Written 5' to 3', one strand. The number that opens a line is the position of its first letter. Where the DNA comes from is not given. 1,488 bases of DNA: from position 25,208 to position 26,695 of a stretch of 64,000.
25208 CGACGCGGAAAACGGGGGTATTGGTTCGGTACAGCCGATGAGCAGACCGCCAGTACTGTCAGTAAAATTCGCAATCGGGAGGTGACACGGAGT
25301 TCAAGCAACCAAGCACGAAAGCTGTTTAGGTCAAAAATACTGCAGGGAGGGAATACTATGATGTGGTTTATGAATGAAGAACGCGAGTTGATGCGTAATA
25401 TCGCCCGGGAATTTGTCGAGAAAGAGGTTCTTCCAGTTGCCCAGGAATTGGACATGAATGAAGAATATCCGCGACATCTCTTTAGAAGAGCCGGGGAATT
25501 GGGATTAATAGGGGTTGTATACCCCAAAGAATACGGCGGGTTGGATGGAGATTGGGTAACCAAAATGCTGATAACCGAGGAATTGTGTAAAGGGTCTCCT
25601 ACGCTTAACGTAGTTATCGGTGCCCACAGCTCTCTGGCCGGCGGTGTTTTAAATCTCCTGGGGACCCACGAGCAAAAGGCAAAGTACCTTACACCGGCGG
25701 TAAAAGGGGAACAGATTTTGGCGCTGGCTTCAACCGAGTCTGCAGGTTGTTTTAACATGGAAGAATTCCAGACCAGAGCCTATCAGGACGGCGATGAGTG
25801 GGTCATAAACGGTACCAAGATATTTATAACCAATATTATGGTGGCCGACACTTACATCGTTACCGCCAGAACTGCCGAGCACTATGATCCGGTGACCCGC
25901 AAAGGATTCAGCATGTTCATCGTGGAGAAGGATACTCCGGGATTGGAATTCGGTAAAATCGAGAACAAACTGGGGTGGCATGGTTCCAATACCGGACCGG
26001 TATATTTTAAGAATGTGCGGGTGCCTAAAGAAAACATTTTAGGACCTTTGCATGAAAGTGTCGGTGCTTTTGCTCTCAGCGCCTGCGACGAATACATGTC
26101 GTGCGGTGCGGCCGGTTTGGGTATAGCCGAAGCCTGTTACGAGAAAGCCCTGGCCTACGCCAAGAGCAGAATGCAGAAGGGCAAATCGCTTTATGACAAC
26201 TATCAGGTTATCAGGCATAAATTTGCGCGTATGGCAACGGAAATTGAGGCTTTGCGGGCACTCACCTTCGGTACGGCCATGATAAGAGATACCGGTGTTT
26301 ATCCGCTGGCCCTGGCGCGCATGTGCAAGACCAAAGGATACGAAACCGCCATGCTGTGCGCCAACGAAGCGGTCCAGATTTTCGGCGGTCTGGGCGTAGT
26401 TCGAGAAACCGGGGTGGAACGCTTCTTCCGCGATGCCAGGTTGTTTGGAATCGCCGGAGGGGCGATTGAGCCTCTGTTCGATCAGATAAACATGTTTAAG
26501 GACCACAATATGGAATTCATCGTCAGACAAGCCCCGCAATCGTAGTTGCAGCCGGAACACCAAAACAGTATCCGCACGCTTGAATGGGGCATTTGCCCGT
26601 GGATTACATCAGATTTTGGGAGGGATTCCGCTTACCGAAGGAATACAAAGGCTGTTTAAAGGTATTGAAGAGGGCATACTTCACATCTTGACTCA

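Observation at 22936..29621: Sigma-54-controlled acyl-CoA dehydrogenase / SDR / EtfBA operon with no assignable substrate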

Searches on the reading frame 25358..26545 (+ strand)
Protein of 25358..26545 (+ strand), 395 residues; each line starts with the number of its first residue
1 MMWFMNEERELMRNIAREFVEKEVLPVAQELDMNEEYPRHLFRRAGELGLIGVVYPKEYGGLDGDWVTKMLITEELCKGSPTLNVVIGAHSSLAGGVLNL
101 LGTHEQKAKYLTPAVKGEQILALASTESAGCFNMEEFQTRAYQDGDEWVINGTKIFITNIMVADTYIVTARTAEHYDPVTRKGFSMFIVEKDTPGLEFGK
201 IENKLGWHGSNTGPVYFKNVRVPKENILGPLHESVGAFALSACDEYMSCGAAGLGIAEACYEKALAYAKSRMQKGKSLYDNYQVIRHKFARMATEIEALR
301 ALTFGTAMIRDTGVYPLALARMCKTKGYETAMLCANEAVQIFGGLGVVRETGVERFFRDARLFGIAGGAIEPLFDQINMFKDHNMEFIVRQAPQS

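Call 9: search_protein_families(library=pfam, proteins=[window:25358-26545:+])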
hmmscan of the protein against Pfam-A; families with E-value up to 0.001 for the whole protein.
window:25358-26545:+ (395 aa): 4 families
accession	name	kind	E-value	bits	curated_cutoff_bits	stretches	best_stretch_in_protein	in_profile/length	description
PF02771.21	Acyl-CoA_dh_N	-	1.9e-33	115.7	22.9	1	6-118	1-113/113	Acyl-CoA dehydrogenase, N-terminal domain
PF00441.29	Acyl-CoA_dh_1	-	2.1e-32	112.8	22.4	1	247-377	16-145/150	Acyl-CoA dehydrogenase, C-terminal domain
PF02770.24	Acyl-CoA_dh_M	-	6.8e-23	81.1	33.3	1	122-220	1-97/97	Acyl-CoA dehydrogenase, middle domain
PF08028.16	Acyl-CoA_dh_2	-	1.4e-13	51.7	22.7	1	249-362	3-125/134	Acyl-CoA dehydrogenase, C-terminal domain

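Call 10: search_protein_families(library=ncbifam, proteins=[window:25358-26545:+])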
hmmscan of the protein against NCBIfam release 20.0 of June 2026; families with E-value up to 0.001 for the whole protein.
window:25358-26545:+ (395 aa): 22 families
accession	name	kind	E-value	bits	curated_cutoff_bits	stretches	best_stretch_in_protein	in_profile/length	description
NF042972.1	AcrlCoAredClosAcrC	equivalog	5.4e-83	278.8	640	1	4-369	4-364/378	acryloyl-CoA reductase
NF045552.1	GlutCoADH_Des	equivalog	2e-67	228.1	470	1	3-369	3-367/387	glutaryl-CoA dehydrogenase Acd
NF058590.1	AcCoDHFadEBacil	equivalog_domain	3.8e-66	223.8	600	1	5-368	21-397/586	acyl-CoA dehydrogenase FadE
NF043006.1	CyhCrbnylCoADH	equivalog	3.2e-64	217.3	650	1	5-369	4-363/380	cyclohexane-1-carbonyl-CoA dehydrogenase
NF042439.1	SulpropCoADesulf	equivalog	3e-56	190.8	600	1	14-377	2-366/379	3-sulfinopropanoyl-CoA desulfinase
NF008997.0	PRK12341.1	equivalog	5.4e-53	180.4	537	1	3-370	3-365/382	acyl-CoA dehydrogenase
NF045652.1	ProlPCPDhRedW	equivalog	7.1e-53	179.8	650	1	8-361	3-353/376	L-prolyl-[peptidyl-carrier protein] dehydrogenase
NF053553.1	prodigi_MBC_PigA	equivalog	2.5e-48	165.1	500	1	6-360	6-358/381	prodigiosin MBC biosynthesis dehydrogenase PigA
NF002885.1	PRK03354.1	equivalog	2.1e-46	158.7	540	1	3-371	3-363/378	crotonobetainyl-CoA dehydrogenase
TIGR03207.1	cyc_hxne_CoA_dh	equivalog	4.4e-39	134.3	575.35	1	6-369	2-359/372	cyclohexanecarboxyl-CoA dehydrogenase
NF052270.1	Staph_DH_FadE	equivalog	4.1e-31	108.1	600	1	8-361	25-373/400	acyl-CoA dehydrogenase FadE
TIGR03203.1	pimD_small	equivalog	2.4e-27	96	652.7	1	39-359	40-354/378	pimeloyl-CoA dehydrogenase small subunit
TIGR04022.1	sulfur_SfnB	equivalog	9.6e-25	87.3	430.9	1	14-362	12-361/391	SfnB family sulfur acquisition oxidoreductase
NF049984.1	Rv1679_FadE16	equivalog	2.1e-23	83.1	600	1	28-363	16-347/371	Rv1679 family acyl-CoA dehydrogenase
NF037942.1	ac_ACP_DH_MbtN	equivalog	5.4e-22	78.1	700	1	12-377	5-361/376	mycobactin biosynthesis acyl-ACP dehydrogenase MbtN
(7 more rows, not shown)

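Call 11: find_encoding_contigs(protein=window:25358-26545:+, flank=10000, max_places=6)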
Protein window:25358-26545:+ (395 aa): 4 contigs read that carry it; 4 places shown.
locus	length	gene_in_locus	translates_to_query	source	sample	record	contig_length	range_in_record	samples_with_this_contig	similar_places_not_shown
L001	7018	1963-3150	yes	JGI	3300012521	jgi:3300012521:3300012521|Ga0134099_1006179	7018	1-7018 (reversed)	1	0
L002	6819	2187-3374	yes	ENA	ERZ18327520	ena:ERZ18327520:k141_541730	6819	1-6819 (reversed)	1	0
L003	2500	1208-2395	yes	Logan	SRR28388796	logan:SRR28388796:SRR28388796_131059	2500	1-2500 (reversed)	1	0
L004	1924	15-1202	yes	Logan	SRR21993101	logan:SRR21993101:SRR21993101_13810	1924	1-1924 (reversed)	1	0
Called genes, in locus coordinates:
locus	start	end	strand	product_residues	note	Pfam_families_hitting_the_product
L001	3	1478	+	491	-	?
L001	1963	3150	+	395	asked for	PF02771:Acyl-CoA_dh_N, PF02770:Acyl-CoA_dh_M, PF00441:Acyl-CoA_dh_1, PF08028:Acyl-CoA_dh_2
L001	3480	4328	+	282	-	PF00106:adh_short, PF08659:KR (weak), PF13561:adh_short_C2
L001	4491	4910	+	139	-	PF01012:ETF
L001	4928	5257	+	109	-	PF01012:ETF (weak)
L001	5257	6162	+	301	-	PF01012:ETF, PF00766:ETF_alpha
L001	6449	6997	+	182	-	PF21349:RUBY_RBDX, PF02915:Rubrerythrin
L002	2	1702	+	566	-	?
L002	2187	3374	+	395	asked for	PF02771:Acyl-CoA_dh_N, PF02770:Acyl-CoA_dh_M, PF00441:Acyl-CoA_dh_1, PF08028:Acyl-CoA_dh_2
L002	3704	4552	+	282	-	PF00106:adh_short, PF08659:KR (weak), PF13561:adh_short_C2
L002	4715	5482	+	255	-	PF01012:ETF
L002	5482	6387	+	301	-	PF01012:ETF, PF00766:ETF_alpha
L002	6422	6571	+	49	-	-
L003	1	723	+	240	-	?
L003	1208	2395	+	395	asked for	PF02771:Acyl-CoA_dh_N, PF02770:Acyl-CoA_dh_M, PF00441:Acyl-CoA_dh_1, PF08028:Acyl-CoA_dh_2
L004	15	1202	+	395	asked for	PF02771:Acyl-CoA_dh_N, PF02770:Acyl-CoA_dh_M, PF00441:Acyl-CoA_dh_1, PF08028:Acyl-CoA_dh_2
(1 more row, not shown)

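Call 13: find_homologous_proteins(query=window:25358-26545:+, max_evalue=1e-30)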
Query window:25358-26545:+ (395 aa): 2179 proteins with E <= 1e-30 among 8000 candidates; the best 120 are listed.
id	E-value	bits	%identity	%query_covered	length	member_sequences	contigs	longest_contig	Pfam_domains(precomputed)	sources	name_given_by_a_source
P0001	3.4e-260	881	97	100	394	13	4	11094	PF02770.25,PF00441.30,PF08028.17,PF02771.22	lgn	-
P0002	2.3e-229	779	85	100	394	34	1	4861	PF02770.25,PF00441.30,PF08028.17,PF02771.22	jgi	jgi:butyryl-CoA dehydrogenase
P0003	6.8e-223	758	86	97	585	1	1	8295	PF13450.13,PF08028.17,PF07992.21,PF02771.22,PF03486.21,PF05834.19,PF01494.26,PF12831.14,PF01946.24,PF01266.31,PF02770.25,PF00890.31,PF00441.30,PF13738.13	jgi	jgi:alkylation response protein AidB-like acyl-CoA dehydrogenase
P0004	5.8e-212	722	87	92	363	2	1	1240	PF02770.25,PF00441.30,PF08028.17,PF02771.22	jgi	jgi:butyryl-CoA dehydrogenase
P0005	2.5e-194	664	84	88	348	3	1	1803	PF02770.25,PF00441.30,PF08028.17,PF02771.22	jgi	jgi:butyryl-CoA dehydrogenase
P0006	1.4e-182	625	70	96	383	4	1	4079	PF02770.25,PF00441.30,PF08028.17,PF02771.22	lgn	-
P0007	1.2e-173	596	68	96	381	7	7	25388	PF02770.25,PF00441.30,PF08028.17,PF02771.22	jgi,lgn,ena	-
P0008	6.1e-170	584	67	95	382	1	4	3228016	PF02770.25,PF00441.30,PF08028.17,PF02771.22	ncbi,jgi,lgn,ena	ncbi:acyl-CoA dehydrogenase family protein [Syntrophomonas curvata]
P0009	3.5e-164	565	84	74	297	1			PF02770.25,PF02771.22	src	-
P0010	5.1e-141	488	60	96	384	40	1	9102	PF02770.25,PF00441.30,PF08028.17,PF02771.22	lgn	-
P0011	4.1e-140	485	59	95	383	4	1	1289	PF02770.25,PF00441.30,PF08028.17,PF02771.22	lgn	-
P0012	7.4e-140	485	58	97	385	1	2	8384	PF02770.25,PF00441.30,PF08028.17,PF02771.22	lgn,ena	-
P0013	4.7e-137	475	57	97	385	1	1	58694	PF02770.25,PF00441.30,PF08028.17,PF02771.22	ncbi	-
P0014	3.8e-136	472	58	94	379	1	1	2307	PF02770.25,PF00441.30,PF08028.17,PF02771.22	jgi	jgi:butyryl-CoA dehydrogenase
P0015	1.1e-135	471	56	97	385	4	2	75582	PF02770.25,PF00441.30,PF08028.17,PF02771.22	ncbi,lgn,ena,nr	ncbi:MAG: acyl-CoA dehydrogenase [Syntrophomonadaceae bacterium]|nr:acyl-CoA dehydrogenase [Syntroph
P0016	3.9e-134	466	56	97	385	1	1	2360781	PF02770.25,PF00441.30,PF08028.17,PF02771.22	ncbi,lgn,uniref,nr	ncbi:Butyryl-CoA dehydrogenase [Candidatus Syntrophocurvum alkaliphilum]|uniref:Butyryl-CoA dehydrog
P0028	1.0e-125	438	52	96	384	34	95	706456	PF02770.25,PF00441.30,PF08028.17,PF02771.22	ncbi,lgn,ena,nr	ncbi:MAG: acyl-CoA dehydrogenase [Cutibacterium acnes]|nr:MAG: acyl-CoA dehydrogenase [Cutibacterium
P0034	4.6e-123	429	52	95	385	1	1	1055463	PF02770.25,PF00441.30,PF08028.17,PF02771.22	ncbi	ncbi:acyl-CoA dehydrogenase family protein [Streptomyces sp. YIM S03343]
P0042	8.8e-121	422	53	95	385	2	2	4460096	PF02770.25,PF00441.30,PF08028.17,PF02771.22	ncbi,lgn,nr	ncbi:acyl-CoA dehydrogenase family protein [Cellulomonas hominis]|nr:acyl-CoA dehydrogenase [Actinom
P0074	8.8e-108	379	49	95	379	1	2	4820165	PF02770.25,PF00441.30,PF08028.17,PF02771.22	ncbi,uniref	ncbi:acyl-CoA dehydrogenase family protein [Robertmurraya massiliosenegalensis]|uniref:acyl-CoA dehy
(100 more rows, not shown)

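Call 14: find_encoding_contigs(protein=P0008, flank=10000, max_places=1)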
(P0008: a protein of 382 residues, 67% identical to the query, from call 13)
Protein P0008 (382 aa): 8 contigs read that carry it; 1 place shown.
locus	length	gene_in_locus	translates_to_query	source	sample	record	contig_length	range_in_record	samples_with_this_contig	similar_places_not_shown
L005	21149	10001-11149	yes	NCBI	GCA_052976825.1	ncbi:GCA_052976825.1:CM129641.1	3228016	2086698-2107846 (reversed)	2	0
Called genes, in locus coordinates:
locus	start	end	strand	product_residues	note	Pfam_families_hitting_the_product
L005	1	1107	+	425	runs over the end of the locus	-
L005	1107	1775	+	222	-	PF02463:SMC_N (faint), PF00005:ABC_tran, PF13304:AAA_21 (faint)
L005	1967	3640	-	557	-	PF02690:Na_Pi_cotrans, PF01895:PhoU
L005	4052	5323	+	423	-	PF02040:ArsB, PF16980:CitMHS_2 (weak), PF03600:CitMHS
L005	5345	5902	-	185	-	PF10881:DUF2726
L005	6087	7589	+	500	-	PF14821:Thr_synth_N, PF00291:PALP, PF24857:THR4_C (weak)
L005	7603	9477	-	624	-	PF00158:Sigma54_activat, PF01078:Mg_chelatase (faint), PF14532:Sigma54_activ_2, PF00004:AAA (weak), PF07728:AAA_5 (weak), PF25601:AAA_lid_14, PF02954:HTH_8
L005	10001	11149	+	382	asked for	PF02771:Acyl-CoA_dh_N, PF02770:Acyl-CoA_dh_M, PF00441:Acyl-CoA_dh_1, PF08028:Acyl-CoA_dh_2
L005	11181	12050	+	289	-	PF00106:adh_short, PF08659:KR (weak), PF13561:adh_short_C2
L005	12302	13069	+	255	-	PF01012:ETF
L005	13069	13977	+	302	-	PF01012:ETF, PF00766:ETF_alpha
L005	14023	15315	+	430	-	PF00890:FAD_binding_2 (weak), PF01266:DAO, PF01494:FAD_binding_3, PF01946:Thi4, PF07992:Pyr_redox_2, PF12831:FAD_oxidored, PF13450:NAD_binding_8, PF26311:ETF-QO_FixC_C, +3 more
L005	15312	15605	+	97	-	PF13237:Fer4_10 (faint)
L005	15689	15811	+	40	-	PF08388:GIIM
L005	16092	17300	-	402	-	PF01676:Metalloenzyme, PF10143:PhosphMutase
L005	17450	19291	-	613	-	PF00004:AAA (faint), PF00158:Sigma54_activat, PF14532:Sigma54_activ_2, PF25601:AAA_lid_14, PF02954:HTH_8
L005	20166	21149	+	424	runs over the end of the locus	PF07690:MFS_1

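Call 15: find_encoding_contigs(protein=P0028, flank=10000, max_places=1)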
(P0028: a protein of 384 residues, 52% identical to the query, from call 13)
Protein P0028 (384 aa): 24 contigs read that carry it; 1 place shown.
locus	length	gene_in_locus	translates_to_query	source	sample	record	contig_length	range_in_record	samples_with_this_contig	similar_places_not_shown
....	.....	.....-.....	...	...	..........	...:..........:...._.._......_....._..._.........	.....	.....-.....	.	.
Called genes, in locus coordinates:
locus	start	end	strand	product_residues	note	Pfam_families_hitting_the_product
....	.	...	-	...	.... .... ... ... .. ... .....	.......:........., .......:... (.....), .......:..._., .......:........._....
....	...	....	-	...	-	-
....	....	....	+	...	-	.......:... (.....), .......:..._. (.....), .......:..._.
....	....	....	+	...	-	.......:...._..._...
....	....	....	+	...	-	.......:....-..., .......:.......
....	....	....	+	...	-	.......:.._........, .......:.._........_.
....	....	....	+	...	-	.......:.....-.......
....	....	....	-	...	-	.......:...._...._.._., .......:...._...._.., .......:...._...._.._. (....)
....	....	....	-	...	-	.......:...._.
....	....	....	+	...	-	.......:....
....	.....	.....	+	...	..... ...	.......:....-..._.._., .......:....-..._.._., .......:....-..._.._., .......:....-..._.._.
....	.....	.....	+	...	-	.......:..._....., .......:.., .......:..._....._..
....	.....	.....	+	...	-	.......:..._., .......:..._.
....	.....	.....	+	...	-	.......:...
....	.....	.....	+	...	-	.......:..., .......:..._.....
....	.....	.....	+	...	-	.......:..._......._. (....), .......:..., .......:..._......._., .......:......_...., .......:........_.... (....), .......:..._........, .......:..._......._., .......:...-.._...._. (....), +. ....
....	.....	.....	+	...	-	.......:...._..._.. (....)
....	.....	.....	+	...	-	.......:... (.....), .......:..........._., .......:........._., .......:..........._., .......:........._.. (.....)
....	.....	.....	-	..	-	-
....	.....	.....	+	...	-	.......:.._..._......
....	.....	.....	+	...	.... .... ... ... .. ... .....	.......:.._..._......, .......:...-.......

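Call 16: find_encoding_contigs(protein=P0016, flank=10000, max_places=1)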
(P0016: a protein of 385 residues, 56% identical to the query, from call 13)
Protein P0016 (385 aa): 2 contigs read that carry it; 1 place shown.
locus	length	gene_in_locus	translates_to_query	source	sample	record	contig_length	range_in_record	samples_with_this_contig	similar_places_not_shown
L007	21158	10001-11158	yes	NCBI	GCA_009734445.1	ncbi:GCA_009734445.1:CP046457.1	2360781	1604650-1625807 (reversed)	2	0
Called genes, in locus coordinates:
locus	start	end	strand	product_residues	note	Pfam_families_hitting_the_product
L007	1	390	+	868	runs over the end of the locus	PF02739:5_3_exonuc_N, PF01612:DNA_pol_A_exo1 (faint), PF01367:5_3_exonuc, PF22619:DNA_polI_exo1, PF00476:DNA_pol_A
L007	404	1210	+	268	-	PF01149:Fapy_DNA_glyco, PF06831:H2TH, PF06827:zf-FPG_IleRS (weak)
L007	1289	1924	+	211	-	PF02659:Mntp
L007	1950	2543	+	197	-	PF01121:CoaE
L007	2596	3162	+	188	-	PF01464:SLT, PF27553:SLT_superhelical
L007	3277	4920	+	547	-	PF00496:SBP_bac_5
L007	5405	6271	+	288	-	PF04069:OpuAC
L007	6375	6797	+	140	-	-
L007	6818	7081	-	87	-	PF01713:Smr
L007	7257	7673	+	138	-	PF26595:A_ENA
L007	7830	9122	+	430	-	PF00665:rve (weak), PF22483:Mu-transpos_C_2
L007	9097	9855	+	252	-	PF01695:IstB_IS21, PF00158:Sigma54_activat (faint), PF13191:AAA_16 (faint), PF13401:AAA_22 (faint), PF00308:Bac_DnaA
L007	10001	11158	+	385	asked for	PF02771:Acyl-CoA_dh_N, PF02770:Acyl-CoA_dh_M, PF00441:Acyl-CoA_dh_1, PF08028:Acyl-CoA_dh_2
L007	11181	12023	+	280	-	PF00106:adh_short, PF08659:KR (weak), PF13561:adh_short_C2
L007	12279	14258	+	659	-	PF02743:dCache_1, PF08269:dCache_2 (weak), PF00672:HAMP (faint), PF00015:MCPsignal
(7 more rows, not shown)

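Call 19: find_related_loci(query=A1, collection=genome_contigs, flank=10000)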
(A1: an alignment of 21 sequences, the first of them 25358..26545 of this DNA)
Query A1 (395 aa) in genome_contigs; peptide patterns used: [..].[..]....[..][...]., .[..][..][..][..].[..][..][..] (x = any residue, [..] = any of these).
598 stretches matched a pattern (row limit reached: there are more); 560 encode a relative of the query (tblastn E <= 1e-3); the best 80 are kept; 80 distinct loci.
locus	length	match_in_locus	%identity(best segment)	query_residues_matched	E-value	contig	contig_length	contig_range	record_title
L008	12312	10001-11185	88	1-395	0e+0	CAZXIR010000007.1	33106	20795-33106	MAG TPA_asm: uncultured Syntrophomonas sp. isolate SRP192927_co10_6 genome assembly, contig: NODE_691_length_33106_cov_6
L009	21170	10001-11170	85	2-391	0e+0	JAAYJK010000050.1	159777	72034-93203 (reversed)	MAG: Syntrophomonadaceae bacterium isolate AS10tlH2TH_281 95165_AS10, whole genome shotgun sequence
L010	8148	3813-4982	84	2-391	0e+0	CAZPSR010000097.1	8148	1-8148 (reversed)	MAG TPA_asm: uncultured Syntrophomonas sp. isolate binchicken_co157_87 genome assembly, contig: NODE_21682_length_8148_c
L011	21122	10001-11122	59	2-377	9e-148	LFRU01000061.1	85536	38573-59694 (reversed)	MAG: Syntrophothermus sp. DTU052 scaffold1046, whole genome shotgun sequence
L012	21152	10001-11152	57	2-385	1e-144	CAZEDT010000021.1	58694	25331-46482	MAG TPA_asm: uncultured Syntrophomonas sp. isolate SRP302447_co4_168 genome assembly, contig: NODE_1583_length_58694_cov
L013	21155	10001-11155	55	1-385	3e-142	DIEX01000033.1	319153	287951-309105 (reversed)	MAG TPA_asm: Spirochaetia bacterium UBA5763 UBA5763_contig_22120, whole genome shotgun sequence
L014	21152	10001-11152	55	2-385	2e-141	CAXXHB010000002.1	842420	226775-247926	MAG: Spirochaetota bacterium isolate 9c02a98b-b84c-44b5-ab69-c94782187e37 genome assembly, contig: contig_2, whole genom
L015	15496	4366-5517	54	2-385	8e-140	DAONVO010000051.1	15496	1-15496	MAG TPA_asm: Syntrophomonadaceae bacterium isolate AMR_MDS_4198 NODE_2838_length_15496_cov_8.308076, whole genome shotgu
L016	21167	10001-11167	54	2-391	8e-136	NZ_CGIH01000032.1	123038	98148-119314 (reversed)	Syntrophomonas zehnderi OL-4, whole genome shotgun sequence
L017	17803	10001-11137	53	2-380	6e-135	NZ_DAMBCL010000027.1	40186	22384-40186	MAG: Mobilicoccus sp. isolate CTOTU48758 NODE_113_length_40186_cov_5.854202, whole genome shotgun sequence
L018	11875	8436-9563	55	2-377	2e-125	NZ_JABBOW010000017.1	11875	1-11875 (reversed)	MAG: Cellulomonas sp. isolate KJC.2 NODE_236_length_11875_cov_5.0741, whole genome shotgun sequence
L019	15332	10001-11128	52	2-377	1e-122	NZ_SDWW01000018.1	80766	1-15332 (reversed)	Pengzhenrongella frigida strain HLT2-17 NODE_18_length_80766_cov_118.547088, whole genome shotgun sequence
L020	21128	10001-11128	53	2-377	3e-122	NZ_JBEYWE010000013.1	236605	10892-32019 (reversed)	Streptomyces sp. NPDC047000 NPDC047000_50_A4.ctg-0013, whole genome shotgun sequence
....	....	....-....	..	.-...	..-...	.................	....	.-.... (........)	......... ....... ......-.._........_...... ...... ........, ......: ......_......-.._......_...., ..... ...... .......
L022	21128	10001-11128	53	2-377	3e-114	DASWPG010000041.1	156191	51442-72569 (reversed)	MAG TPA_asm: Cellulomonas sp. isolate SMAG_U3461 k141_1463836, whole genome shotgun sequence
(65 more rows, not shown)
